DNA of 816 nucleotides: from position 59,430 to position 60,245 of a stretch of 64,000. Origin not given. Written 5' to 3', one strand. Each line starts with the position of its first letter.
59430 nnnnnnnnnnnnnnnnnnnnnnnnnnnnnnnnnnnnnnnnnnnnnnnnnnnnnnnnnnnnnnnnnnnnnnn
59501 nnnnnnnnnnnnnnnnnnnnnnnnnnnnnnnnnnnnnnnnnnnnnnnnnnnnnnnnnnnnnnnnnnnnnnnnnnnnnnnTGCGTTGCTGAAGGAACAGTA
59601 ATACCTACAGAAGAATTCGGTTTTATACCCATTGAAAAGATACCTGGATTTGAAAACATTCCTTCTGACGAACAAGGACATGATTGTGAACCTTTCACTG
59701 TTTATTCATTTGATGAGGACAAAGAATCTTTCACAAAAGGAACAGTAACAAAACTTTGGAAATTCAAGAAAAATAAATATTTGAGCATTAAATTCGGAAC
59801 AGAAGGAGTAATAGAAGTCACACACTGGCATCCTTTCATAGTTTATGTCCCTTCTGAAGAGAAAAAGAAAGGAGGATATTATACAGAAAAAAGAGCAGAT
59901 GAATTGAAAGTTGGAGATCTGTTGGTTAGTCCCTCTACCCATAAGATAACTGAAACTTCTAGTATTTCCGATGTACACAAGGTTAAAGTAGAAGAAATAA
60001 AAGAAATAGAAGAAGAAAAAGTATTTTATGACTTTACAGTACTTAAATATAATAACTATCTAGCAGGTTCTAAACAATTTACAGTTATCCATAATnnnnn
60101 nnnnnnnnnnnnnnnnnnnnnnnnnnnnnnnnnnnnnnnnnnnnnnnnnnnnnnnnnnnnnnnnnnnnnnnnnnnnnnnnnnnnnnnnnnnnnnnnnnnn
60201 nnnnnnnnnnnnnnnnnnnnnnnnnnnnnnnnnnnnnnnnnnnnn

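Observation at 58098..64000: Ribonucleotide reductase gene carrying at least five inteins within 5.9 kb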

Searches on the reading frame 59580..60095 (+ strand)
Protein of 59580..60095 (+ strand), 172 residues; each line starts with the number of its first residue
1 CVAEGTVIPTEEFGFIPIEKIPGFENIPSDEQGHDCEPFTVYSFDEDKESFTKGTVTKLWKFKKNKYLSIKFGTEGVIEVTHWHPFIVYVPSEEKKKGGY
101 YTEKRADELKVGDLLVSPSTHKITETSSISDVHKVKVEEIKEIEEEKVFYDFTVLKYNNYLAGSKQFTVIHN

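Call 44: search_protein_families(library=pfam, proteins=[window:59580-60095:+], max_evalue=0.01)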
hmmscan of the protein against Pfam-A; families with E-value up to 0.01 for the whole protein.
window:59580-60095:+ (172 aa): 1 family
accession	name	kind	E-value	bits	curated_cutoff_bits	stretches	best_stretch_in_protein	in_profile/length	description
PF14890.11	Intein_splicing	-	1.1e-14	55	35.8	1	39-172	21-155/155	Intein splicing domain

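Call 62: search_solved_structures(query=window:59580-60095:+, max_evalue=0.01, show_alignments=1)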
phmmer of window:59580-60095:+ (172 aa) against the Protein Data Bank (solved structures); distinct sequences matched with E-value up to 0.01: 2.
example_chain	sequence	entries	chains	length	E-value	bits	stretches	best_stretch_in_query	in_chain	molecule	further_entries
1dq3_A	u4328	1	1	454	1.4e-11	47.8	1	38-117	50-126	ENDONUCLEASE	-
5o9j_A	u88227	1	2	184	0.0046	20.1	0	105-172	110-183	Transcription initiation factor IIB,Transcription initiation factor IIB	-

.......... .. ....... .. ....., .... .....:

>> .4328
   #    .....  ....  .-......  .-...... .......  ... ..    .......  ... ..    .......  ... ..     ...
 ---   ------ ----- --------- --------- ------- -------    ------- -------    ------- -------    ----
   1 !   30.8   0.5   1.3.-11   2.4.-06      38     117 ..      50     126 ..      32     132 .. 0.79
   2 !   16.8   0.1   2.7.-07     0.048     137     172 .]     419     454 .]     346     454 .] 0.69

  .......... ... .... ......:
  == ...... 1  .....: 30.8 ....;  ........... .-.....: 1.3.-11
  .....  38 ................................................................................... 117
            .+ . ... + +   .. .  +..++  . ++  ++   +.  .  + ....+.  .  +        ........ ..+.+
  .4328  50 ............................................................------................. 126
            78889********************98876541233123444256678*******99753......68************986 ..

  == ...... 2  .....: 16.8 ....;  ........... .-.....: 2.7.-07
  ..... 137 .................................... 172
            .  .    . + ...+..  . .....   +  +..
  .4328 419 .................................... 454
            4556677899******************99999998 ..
